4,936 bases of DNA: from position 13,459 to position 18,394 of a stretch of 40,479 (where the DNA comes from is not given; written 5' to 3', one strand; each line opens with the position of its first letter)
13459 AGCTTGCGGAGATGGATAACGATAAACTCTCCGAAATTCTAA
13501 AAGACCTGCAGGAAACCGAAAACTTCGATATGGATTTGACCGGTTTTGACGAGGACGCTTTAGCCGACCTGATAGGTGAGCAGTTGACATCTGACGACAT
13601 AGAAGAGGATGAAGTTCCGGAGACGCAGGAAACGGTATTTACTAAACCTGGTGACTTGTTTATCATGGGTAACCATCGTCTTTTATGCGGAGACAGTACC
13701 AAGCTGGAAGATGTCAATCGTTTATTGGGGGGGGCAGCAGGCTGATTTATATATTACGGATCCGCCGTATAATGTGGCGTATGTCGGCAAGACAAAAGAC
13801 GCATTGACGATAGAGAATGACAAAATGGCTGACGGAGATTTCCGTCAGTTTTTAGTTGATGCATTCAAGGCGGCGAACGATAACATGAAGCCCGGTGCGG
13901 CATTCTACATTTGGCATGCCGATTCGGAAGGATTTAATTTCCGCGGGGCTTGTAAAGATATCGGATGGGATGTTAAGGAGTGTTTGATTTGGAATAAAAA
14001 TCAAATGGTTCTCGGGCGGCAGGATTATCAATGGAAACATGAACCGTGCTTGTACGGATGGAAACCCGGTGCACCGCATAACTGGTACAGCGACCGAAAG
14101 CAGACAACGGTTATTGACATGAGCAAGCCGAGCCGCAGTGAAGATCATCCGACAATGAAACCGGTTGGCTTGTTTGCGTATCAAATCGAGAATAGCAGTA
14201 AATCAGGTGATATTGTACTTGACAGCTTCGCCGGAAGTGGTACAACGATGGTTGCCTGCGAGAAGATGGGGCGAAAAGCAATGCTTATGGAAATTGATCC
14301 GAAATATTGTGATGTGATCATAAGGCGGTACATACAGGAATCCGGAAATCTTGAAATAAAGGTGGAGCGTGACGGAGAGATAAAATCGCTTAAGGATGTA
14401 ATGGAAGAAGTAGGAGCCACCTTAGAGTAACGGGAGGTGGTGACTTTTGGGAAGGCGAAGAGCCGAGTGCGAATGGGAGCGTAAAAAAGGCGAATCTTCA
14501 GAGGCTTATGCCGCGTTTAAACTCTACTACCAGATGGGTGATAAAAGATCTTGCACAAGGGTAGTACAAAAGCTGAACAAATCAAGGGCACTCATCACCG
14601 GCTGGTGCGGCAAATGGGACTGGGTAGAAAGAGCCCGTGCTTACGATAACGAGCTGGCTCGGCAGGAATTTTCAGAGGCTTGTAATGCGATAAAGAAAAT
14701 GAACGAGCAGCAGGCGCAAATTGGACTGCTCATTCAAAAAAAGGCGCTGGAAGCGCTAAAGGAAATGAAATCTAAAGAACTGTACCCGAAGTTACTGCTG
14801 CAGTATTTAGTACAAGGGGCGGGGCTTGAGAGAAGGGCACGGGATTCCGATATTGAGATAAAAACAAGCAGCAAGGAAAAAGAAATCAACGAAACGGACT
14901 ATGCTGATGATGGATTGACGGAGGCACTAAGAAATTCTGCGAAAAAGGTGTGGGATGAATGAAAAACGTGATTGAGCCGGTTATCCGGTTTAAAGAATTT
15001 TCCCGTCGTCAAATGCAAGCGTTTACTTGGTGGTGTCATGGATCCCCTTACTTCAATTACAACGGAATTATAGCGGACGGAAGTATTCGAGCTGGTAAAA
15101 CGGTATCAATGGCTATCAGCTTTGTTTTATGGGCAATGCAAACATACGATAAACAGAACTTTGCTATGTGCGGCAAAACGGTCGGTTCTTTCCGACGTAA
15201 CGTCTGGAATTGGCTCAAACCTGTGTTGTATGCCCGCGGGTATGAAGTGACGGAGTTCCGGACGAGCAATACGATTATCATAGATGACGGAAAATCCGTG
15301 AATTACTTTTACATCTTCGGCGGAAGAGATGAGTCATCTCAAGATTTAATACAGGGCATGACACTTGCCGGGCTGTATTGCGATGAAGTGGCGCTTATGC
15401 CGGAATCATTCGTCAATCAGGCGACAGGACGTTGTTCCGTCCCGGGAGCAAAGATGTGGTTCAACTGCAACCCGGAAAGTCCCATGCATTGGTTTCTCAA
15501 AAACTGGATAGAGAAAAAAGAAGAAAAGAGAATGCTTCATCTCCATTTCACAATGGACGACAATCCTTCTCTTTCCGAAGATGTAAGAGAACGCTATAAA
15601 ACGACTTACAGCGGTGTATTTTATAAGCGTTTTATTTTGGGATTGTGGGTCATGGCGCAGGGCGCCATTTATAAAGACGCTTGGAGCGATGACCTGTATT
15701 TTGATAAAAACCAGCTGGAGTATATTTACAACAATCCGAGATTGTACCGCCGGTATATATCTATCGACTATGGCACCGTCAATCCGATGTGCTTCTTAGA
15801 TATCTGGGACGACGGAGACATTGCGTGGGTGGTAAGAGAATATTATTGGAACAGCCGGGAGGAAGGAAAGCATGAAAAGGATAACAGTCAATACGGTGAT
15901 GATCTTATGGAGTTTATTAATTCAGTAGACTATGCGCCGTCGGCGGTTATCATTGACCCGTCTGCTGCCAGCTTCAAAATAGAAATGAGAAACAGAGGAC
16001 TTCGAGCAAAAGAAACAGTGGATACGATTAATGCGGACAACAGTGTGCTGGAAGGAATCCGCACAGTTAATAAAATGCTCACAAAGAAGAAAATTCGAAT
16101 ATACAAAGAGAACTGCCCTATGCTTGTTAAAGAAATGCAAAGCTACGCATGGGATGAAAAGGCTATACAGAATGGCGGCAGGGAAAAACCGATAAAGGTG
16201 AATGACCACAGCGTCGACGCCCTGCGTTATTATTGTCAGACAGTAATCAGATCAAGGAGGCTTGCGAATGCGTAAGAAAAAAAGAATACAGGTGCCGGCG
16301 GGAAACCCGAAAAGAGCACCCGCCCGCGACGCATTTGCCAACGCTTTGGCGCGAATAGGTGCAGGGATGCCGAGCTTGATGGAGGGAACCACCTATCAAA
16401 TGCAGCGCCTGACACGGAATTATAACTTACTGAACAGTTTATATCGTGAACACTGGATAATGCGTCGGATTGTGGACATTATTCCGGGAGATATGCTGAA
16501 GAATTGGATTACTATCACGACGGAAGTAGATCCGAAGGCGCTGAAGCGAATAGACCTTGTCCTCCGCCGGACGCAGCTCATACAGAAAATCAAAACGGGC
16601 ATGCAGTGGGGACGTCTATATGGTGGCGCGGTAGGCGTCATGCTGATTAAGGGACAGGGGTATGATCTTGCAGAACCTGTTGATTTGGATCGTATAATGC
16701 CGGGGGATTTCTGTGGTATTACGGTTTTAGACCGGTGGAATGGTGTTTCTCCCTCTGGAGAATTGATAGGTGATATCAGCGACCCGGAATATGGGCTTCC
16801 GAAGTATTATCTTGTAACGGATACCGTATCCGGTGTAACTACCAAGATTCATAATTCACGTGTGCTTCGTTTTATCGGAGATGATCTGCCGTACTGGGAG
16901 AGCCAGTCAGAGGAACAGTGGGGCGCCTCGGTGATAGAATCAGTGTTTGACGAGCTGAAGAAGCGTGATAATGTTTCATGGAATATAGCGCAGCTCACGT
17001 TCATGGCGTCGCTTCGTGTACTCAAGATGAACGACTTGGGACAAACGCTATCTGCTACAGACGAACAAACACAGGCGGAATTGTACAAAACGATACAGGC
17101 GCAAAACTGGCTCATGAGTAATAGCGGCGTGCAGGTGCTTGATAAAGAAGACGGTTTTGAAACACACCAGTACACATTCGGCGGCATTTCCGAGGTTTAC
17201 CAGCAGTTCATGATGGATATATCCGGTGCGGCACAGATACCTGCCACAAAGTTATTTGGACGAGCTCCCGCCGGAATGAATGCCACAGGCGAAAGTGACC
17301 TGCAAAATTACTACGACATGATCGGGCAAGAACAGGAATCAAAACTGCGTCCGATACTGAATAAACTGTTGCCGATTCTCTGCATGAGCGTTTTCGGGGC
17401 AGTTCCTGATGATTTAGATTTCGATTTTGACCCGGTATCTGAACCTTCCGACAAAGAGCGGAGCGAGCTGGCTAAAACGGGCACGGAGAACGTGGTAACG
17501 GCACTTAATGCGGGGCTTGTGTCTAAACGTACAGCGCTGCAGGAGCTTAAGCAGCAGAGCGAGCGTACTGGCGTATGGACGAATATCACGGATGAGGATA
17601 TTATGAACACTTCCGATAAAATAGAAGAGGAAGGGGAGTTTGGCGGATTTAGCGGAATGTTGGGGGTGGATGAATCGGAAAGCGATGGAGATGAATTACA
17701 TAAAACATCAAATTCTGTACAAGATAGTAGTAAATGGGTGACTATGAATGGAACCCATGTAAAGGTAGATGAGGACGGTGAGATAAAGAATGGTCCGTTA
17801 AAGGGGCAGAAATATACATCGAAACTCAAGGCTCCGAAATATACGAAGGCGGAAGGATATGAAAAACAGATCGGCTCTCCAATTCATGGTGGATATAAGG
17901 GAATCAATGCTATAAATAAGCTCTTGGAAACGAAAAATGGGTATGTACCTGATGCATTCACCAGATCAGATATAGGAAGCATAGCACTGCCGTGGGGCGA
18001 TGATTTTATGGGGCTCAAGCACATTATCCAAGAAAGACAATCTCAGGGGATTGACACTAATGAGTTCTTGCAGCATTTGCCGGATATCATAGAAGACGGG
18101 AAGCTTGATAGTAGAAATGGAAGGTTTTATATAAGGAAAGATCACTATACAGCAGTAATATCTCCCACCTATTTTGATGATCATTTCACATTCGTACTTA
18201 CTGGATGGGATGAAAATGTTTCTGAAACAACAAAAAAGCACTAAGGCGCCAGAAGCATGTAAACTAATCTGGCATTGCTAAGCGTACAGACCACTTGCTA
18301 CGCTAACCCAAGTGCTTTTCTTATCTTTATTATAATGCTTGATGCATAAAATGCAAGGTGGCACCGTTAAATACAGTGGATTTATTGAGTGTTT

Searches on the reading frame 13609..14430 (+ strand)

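Call 94: search_protein_families(library=pfam, proteins=[window:13609-14430:+], max_evalue=0.0001)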
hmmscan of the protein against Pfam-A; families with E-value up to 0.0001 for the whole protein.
window:13609-14430:+ (273 aa): 1 family
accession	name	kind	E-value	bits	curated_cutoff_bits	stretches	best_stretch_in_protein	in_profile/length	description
PF01555.25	N6_N4_Mtase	-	1.5e-29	104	26.7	1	46-237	2-219/221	DNA methylase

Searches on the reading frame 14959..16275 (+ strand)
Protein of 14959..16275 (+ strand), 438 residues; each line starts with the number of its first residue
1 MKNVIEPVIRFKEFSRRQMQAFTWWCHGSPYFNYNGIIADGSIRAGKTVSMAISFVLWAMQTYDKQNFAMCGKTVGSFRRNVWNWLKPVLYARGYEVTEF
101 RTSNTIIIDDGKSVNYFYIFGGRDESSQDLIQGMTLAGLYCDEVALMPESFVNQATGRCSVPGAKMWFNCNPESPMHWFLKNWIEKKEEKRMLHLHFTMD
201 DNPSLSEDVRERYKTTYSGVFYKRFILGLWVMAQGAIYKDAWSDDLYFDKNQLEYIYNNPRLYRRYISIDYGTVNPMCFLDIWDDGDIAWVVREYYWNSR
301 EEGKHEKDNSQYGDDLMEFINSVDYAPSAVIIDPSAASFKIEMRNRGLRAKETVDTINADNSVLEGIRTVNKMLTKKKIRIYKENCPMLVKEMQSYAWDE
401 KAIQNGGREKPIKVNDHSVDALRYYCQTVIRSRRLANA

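Call 94: search_protein_families(library=pfam, proteins=[window:14959-16275:+], max_evalue=0.0001)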
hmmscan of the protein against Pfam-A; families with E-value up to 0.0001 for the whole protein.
window:14959-16275:+ (438 aa): 2 families
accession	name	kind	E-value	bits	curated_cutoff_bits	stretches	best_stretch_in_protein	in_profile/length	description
PF03237.21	Terminase_6N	-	5.2e-16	59.4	22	1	41-243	4-213/215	Terminase large subunit, T4likevirus-type, N-terminal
PF04466.19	Terminase_3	-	5.9e-08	32.9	23.2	1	37-215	5-185/201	Phage terminase large subunit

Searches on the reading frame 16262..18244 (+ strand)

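Call 94: search_protein_families(library=pfam, proteins=[window:16262-18244:+], max_evalue=0.0001)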
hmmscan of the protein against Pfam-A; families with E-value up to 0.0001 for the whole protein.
window:16262-18244:+ (660 aa): 2 families
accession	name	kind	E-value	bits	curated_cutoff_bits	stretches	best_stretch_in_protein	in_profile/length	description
PF06381.16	Phage_portal_3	-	2.1e-126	421.9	33.8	1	57-411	3-355/357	Phage portal protein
PF18809.6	PBECR1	-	4.8e-09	37.1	27.6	1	565-635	1-83/104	phage-Barnase-EndoU-ColicinE5/D-RelE like nuclease1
